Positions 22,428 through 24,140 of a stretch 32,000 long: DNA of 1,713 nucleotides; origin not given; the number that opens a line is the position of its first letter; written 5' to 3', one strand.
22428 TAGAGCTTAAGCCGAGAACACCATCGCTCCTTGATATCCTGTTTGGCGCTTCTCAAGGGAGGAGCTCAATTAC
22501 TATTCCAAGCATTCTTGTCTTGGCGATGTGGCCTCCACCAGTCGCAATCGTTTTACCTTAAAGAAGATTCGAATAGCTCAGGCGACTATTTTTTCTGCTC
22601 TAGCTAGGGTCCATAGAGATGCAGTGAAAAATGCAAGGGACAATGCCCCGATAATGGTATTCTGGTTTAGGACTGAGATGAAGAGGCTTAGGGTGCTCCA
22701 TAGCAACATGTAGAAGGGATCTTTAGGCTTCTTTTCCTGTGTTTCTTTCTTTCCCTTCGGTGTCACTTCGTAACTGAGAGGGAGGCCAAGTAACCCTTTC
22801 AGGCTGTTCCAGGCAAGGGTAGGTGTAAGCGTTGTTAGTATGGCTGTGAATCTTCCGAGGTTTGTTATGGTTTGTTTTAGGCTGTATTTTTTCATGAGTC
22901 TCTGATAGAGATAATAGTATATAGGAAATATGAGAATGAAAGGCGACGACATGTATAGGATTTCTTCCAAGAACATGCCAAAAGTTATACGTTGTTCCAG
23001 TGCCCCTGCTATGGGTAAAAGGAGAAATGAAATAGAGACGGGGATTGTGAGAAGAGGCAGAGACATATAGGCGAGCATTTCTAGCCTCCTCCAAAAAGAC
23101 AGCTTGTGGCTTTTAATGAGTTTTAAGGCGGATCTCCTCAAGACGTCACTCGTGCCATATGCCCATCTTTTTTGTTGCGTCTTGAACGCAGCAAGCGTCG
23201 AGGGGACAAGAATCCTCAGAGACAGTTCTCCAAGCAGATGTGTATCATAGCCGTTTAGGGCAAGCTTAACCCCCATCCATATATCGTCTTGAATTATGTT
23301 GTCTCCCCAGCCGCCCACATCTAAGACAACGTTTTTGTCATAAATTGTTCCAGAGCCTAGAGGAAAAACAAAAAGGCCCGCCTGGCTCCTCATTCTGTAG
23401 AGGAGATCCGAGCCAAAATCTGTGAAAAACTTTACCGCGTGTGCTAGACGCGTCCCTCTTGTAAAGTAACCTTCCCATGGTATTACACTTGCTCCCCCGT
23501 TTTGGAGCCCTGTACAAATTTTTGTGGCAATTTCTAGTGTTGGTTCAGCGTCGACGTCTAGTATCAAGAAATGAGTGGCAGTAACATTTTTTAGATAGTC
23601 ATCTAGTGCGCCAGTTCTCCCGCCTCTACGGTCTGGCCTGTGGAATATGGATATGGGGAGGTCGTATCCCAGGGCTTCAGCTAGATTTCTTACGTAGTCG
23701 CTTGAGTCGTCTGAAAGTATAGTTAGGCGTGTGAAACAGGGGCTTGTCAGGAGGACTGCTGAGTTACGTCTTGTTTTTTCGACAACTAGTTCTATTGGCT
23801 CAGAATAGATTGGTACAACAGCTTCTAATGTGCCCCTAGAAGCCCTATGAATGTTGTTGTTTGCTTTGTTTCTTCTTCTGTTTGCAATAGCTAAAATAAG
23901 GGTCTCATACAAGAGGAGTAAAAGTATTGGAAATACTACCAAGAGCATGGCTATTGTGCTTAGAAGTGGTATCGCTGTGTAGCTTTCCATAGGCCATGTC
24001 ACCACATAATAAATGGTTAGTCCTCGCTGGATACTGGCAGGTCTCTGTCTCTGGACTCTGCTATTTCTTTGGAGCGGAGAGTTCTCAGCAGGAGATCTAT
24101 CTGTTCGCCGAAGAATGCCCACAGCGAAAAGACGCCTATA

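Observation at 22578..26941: Candidate archaeal synthase-dependent exopolysaccharide system: QxxRW glycosyltransferase with two novel membrane partners and a GalU-like precursor enzyme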

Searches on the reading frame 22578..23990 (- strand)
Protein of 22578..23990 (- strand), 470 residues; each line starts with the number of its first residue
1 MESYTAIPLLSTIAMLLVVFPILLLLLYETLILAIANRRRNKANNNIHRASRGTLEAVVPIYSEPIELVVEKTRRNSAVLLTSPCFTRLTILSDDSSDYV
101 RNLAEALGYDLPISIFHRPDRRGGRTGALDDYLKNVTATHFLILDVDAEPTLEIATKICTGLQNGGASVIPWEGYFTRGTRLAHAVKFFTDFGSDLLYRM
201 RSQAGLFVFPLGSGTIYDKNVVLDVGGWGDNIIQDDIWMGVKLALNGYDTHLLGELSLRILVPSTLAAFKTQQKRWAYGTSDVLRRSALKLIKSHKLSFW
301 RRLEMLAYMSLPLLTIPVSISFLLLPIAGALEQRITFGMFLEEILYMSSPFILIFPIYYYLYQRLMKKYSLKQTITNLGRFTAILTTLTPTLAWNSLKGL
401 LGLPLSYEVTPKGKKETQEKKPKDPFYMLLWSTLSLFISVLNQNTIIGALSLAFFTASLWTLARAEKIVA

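Call 3: search_protein_families(library=pfam, proteins=[window:22578-23990:-], max_evalue=0.1)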
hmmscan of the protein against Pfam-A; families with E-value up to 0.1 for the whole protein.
window:22578-23990:- (470 aa): 3 families
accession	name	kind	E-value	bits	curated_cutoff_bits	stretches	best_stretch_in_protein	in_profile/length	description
PF13632.12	Glyco_trans_2_3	-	9.3e-20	71.7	27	1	141-318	2-189/198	Glycosyl transferase family group 2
PF13641.12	Glyco_tranf_2_3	-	6.7e-08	33.3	27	1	84-279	30-230/230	Glycosyltransferase like family 2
PF00535.33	Glycos_transf_2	-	3.1e-06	27.7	23.3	1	58-215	3-157/168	Glycosyl transferase family 2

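Call 4: search_protein_families(library=ncbifam, proteins=[window:22578-23990:-], max_evalue=0.1)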
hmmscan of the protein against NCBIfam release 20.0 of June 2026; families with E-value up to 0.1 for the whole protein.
window:22578-23990:- (470 aa): 6 families
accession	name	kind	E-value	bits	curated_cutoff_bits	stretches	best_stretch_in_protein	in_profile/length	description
TIGR03937.1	PgaC_IcaA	equivalog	4.6e-13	48.9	422.3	1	212-310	202-301/407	poly-beta-1,6-N-acetyl-D-glucosamine synthase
TIGR03030.1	CelA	equivalog_domain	5.7e-10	37.9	699.1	1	211-369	308-455/714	UDP-forming cellulose synthase catalytic subunit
NF053846.1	glyco_with_XrtP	equivalog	8.6e-07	28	520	1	228-326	247-343/440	XrtP-associated glycosyltransferase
NF008558.0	PRK11498.1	equivalog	2.7e-06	25.6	992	1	49-346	269-565/872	UDP-forming cellulose synthase catalytic subunit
NF041865.1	EpsU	equivalog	0.0044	16.1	700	1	16-321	5-303/394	exopolysaccharide biosynthesis GT2 family glycosyltransferase EpsU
TIGR04242.1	nodulat_NodC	equivalog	0.066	12.2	550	0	243-317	247-319/395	chitooligosaccharide synthase NodC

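Call 5: search_solved_structures(query=window:22578-23990:-, max_evalue=1, show_alignments=2)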
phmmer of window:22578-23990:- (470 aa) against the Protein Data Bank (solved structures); distinct sequences matched with E-value up to 1: 6.
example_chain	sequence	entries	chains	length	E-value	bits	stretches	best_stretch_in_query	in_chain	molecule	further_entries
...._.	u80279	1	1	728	0.0038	19.6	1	209-364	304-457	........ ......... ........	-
4hg6_A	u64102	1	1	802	0.004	19.5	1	209-364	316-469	Cellulose Synthase Subunit A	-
4p00_A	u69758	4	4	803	0.004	19.5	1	209-364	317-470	Cellulose Synthase A subunit | Cellulose Synthase subunit A | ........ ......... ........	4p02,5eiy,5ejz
5mlz_A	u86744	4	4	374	0.0066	18.8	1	56-170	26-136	Dolichol monophosphate mannose synthase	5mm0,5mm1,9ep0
3lm4_A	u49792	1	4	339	0.018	17.3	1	140-181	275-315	Catechol 2,3-dioxygenase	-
7q2a_A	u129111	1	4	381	0.022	17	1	140-181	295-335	Catechol 2,3-dioxygenase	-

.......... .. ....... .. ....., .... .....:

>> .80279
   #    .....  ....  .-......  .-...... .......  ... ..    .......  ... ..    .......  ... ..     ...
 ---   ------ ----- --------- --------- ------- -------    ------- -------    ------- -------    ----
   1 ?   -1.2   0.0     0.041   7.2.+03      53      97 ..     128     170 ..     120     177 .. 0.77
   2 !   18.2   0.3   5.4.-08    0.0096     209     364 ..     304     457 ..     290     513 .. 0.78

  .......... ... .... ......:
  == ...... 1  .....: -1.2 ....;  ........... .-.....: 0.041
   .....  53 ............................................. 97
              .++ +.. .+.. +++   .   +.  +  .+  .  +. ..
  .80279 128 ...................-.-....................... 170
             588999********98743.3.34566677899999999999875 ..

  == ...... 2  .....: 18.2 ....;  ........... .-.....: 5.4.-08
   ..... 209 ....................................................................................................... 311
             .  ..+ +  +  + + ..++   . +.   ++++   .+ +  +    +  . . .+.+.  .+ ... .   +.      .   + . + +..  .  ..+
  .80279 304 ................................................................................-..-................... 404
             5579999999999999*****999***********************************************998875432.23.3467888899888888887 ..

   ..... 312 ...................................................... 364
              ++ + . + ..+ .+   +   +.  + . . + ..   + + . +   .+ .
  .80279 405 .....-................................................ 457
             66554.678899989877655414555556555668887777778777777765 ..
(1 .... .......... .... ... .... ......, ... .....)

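Call 6: find_homologous_proteins(query=window:22578-23990:-)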
Query window:22578-23990:- (470 aa): 29 proteins with E <= 0.001 among 8000 candidates.
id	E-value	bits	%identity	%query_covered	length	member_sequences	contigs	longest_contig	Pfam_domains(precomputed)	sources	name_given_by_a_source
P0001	0.0e+0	1039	100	100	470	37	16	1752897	PF13632.13,PF13641.13,PF00535.33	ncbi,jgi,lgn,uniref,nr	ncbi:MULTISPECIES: glycosyltransferase family 2 protein [Thermofilum]|jgi:cellulose synthase/poly-be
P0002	1.2e-190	652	65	97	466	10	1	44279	PF13632.13,PF13641.13,PF00535.33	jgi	jgi:cellulose synthase/poly-beta-1,6-N-acetylglucosamine synthase-like glycosyltransferase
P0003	9.7e-176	603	67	85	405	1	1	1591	PF13632.13,PF13641.13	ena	-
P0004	1.2e-166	573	97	58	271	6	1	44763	PF13632.13,PF13641.13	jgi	jgi:cellulose synthase/poly-beta-1,6-N-acetylglucosamine synthase-like glycosyltransferase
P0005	1.0e-145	504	52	93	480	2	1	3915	PF13632.13,PF13641.13,PF00535.33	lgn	-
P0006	3.8e-100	354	41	96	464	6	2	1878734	PF13632.13,PF13506.14,PF13641.13,PF00535.33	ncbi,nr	ncbi:glycosyltransferase family 2 protein [Infirmifilum sp. SLHALR2]|nr:MAG: hypothetical protein B7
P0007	1.1e-99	353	41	97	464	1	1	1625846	PF13632.13,PF13641.13,PF00535.33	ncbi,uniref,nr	ncbi:glycosyltransferase family 2 protein [Infirmifilum lucidum]|uniref:Glycosyltransferase family 2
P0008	1.6e-99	352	40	97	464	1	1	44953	PF13632.13,PF13641.13,PF00535.33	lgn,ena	-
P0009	4.2e-99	351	41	88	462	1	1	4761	PF13632.13,PF13506.14,PF13641.13,PF00535.33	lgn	-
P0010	1.6e-98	349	42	87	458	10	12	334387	PF13632.13,PF13506.14,PF13641.13,PF00535.33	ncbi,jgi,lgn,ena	ncbi:MAG: glycosyltransferase family 2 protein [Thermofilum sp.]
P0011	1.8e-96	342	40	91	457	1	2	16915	PF13632.13,PF13506.14,PF13641.13,PF00535.33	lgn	-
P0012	2.3e-96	342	40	97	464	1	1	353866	PF13632.13,PF13641.13,PF00535.33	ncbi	ncbi:MAG: glycosyltransferase family 2 protein [Infirmifilum sp.]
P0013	1.2e-95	339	42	95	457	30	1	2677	PF13632.13,PF13641.13,PF00535.33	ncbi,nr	ncbi:MAG: glycosyltransferase family 2 protein [Thermofilum sp.]|nr:glycosyltransferase family 2 pro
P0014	4.9e-95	337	40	93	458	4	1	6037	PF13632.13,PF13641.13,PF00535.33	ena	-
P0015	1.5e-94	336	40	96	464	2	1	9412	PF13632.13,PF13641.13,PF00535.33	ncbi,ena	-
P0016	1.8e-94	335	41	95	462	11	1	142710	PF13632.13,PF13641.13,PF00535.33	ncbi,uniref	ncbi:MAG: glycosyltransferase [Infirmifilum uzonense]|uniref:glycosyltransferase n=1 Tax=Infirmifilu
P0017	1.1e-90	323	37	94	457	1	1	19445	PF13632.13,PF13641.13,PF00535.33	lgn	-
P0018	1.5e-72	263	36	97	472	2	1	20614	PF13632.13,PF13506.14,PF13641.13,PF00535.33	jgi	-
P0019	7.6e-72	261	35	97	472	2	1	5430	PF13632.13,PF13506.14,PF13641.13,PF00535.33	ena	-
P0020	1.4e-71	260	37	88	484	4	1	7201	PF13632.13,PF13506.14,PF13641.13,PF00535.33,PF12804.14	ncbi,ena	-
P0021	2.6e-71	259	36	97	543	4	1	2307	PF13632.13,PF13506.14,PF13641.13,PF00535.33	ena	-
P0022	1.9e-70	256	37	91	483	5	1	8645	PF13632.13,PF13506.14,PF13641.13,PF00535.33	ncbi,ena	-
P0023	3.9e-70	255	35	97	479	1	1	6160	PF13632.13,PF13506.14,PF13641.13,PF00535.33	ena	-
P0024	1.6e-68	250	37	92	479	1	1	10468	PF13632.13,PF13641.13,PF00535.33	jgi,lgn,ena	-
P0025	6.7e-66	241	34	99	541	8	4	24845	PF13632.13,PF13506.14,PF13641.13,PF00535.33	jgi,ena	-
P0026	5.5e-57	212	34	87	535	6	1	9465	PF13632.13,PF13506.14,PF13641.13,PF00535.33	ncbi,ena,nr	ncbi:MAG: hypothetical protein DRO39_02670 [Thermoprotei archaeon]|nr:MAG: hypothetical protein DRO3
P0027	8.4e-45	172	29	97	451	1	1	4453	PF13632.13,PF00535.33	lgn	-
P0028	2.6e-42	164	29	94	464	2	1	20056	PF13632.13,PF13641.13,PF00535.33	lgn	-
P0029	1.1e-13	69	23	75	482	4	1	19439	PF13632.13,PF13506.14,PF13641.13,PF00535.33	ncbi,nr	ncbi:MAG TPA: glycosyltransferase [Thermoanaerobaculia bacterium]|nr:glycosyltransferase [Thermoanae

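Call 8: find_encoding_contigs(protein=P0007, flank=6000, max_places=2)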
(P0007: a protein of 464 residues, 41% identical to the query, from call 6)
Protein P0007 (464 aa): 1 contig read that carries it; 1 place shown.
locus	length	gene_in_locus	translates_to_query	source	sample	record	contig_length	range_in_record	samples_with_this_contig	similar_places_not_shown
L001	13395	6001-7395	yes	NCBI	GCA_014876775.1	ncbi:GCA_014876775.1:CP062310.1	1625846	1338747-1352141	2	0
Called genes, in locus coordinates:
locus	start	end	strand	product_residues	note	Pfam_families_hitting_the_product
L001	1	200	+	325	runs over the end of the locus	-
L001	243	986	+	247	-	PF04126:Cyclophil_like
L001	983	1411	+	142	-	-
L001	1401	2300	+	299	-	-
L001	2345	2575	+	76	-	-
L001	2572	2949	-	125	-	PF01880:Desulfoferrodox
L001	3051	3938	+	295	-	PF00483:NTP_transferase, PF12804:NTP_transf_3 (weak)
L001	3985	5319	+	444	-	-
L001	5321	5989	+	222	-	-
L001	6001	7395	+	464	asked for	PF00535:Glycos_transf_2, PF13641:Glyco_tranf_2_3, PF13632:Glyco_trans_2_3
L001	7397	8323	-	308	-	PF00378:ECH_1 (faint), PF25145:NfeD1b_N (weak), PF01343:Peptidase_S49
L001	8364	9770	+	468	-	PF07992:Pyr_redox_2, PF13738:Pyr_redox_3, PF00070:Pyr_redox, PF02852:Pyr_redox_dim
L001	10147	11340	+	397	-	PF07690:MFS_1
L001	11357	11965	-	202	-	PF06168:DUF981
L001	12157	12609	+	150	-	-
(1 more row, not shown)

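Call 9: find_encoding_contigs(protein=P0018, flank=6000, max_places=2)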
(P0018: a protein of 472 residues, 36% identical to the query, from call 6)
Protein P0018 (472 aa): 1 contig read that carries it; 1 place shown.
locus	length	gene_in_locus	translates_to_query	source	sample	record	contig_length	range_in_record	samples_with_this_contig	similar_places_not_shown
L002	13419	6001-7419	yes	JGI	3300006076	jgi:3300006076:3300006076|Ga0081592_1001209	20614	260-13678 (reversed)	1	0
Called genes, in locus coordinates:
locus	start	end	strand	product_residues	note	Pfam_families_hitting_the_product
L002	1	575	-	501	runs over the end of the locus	PF02885:Glycos_trans_3N, PF00591:Glycos_transf_3, PF07831:PYNP_C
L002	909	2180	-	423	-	-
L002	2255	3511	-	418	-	-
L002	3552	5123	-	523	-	PF04055:Radical_SAM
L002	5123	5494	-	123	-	-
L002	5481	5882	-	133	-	PF12802:MarR_2 (weak)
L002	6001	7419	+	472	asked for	PF00535:Glycos_transf_2, PF13641:Glyco_tranf_2_3, PF13506:Glyco_transf_21, PF13632:Glyco_trans_2_3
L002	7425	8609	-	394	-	PF01546:Peptidase_M20, PF07687:M20_dimer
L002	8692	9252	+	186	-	PF14519:Macro_2 (faint), PF01661:Macro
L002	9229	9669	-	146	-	-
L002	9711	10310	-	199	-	PF01227:GTP_cyclohydroI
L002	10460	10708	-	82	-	PF01037:AsnC_trans_reg (weak)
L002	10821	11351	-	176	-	PF01980:TrmO_N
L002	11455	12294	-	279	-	PF00924:MS_channel_2nd, PF21082:MS_channel_3rd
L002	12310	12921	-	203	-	PF04254:DUF432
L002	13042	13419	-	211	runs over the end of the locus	?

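Call 10: find_encoding_contigs(protein=P0025, flank=6000, max_places=3)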
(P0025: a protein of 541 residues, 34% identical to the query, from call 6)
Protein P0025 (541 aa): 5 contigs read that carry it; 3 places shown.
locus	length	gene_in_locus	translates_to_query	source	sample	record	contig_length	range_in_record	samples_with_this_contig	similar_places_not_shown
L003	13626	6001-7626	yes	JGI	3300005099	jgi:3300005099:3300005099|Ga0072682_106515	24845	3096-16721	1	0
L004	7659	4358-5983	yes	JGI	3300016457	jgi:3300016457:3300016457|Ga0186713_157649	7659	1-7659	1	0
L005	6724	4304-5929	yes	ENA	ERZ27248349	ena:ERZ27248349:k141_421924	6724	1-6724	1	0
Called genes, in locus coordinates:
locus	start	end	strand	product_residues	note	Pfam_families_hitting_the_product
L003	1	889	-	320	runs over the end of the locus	PF13379:NMT1_2, PF09084:NMT1, PF12974:Phosphonate-bd (weak), PF13379:NMT1_2 (weak)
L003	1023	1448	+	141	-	PF04545:Sigma70_r4, PF14601:TFX_C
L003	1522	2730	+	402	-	PF03453:MoeA_N, PF00994:MoCF_biosynth, PF03454:MoeA_C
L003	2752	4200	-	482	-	PF02629:CoA_binding, PF13380:CoA_binding_2, PF13607:Succ_CoA_lig, PF19045:Ligase_CoA_2 (weak)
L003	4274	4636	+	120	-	-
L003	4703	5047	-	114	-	PF08753:NikR_C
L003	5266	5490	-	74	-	-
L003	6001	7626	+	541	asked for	PF00535:Glycos_transf_2, PF13641:Glyco_tranf_2_3, PF13506:Glyco_transf_21 (weak), PF13632:Glyco_trans_2_3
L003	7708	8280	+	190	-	-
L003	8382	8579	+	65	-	-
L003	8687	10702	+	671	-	PF05362:Lon_C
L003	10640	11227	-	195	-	PF03358:FMN_red (faint), PF12641:Flavodoxin_3 (faint), PF12682:Flavodoxin_4 (weak), PF12724:Flavodoxin_5 (faint)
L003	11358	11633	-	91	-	-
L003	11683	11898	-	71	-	-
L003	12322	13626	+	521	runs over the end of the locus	PF01019:G_glu_transpept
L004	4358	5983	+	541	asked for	PF00535:Glycos_transf_2, PF13641:Glyco_tranf_2_3, PF13506:Glyco_transf_21 (weak), PF13632:Glyco_trans_2_3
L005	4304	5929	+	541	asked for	PF00535:Glycos_transf_2, PF13641:Glyco_tranf_2_3, PF13506:Glyco_transf_21 (weak), PF13632:Glyco_trans_2_3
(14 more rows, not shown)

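Call 11: find_encoding_contigs(protein=P0028, flank=6000, max_places=2)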
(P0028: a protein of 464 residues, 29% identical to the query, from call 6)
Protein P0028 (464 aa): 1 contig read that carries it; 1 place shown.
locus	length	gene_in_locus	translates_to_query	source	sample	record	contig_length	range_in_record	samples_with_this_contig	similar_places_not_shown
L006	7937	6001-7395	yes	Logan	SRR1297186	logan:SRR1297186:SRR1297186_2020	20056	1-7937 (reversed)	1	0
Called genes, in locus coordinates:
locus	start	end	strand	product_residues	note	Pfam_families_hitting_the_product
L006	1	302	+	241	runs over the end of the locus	-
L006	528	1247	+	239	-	PF06525:SoxE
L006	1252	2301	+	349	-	-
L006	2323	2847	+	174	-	PF00507:Oxidored_q4 (weak)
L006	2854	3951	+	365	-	PF01058:Oxidored_q6, PF00329:Complex1_30kDa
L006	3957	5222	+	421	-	PF00346:Complex1_49kDa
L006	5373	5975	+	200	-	PF06325:PrmA (weak)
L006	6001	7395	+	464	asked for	PF00535:Glycos_transf_2, PF13641:Glyco_tranf_2_3, PF13632:Glyco_trans_2_3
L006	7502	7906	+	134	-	PF13279:4HBT_2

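Call 12: find_encoding_contigs(protein=P0024, flank=6000, max_places=2)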
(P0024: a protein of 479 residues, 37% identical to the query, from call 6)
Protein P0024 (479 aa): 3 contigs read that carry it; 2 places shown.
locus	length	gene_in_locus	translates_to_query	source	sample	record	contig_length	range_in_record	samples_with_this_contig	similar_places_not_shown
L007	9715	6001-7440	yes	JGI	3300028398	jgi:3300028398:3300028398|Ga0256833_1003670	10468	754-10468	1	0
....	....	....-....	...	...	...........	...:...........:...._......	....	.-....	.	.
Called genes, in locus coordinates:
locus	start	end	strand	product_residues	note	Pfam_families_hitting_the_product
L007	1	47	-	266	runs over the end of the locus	?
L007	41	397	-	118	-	PF04430:DUF498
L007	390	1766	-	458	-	PF08543:Phos_pyr_kin, PF00294:PfkB, PF10120:ThiN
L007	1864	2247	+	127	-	PF04430:DUF498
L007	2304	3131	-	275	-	-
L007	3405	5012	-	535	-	PF04055:Radical_SAM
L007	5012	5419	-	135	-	-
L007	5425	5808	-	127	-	PF12802:MarR_2 (weak), PF09339:HTH_IclR (faint)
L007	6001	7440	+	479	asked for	PF00535:Glycos_transf_2, PF13641:Glyco_tranf_2_3, PF13632:Glyco_trans_2_3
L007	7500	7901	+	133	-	PF01042:Ribonuc_L-PSP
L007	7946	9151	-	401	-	PF01546:Peptidase_M20, PF07687:M20_dimer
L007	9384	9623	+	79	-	-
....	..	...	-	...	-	-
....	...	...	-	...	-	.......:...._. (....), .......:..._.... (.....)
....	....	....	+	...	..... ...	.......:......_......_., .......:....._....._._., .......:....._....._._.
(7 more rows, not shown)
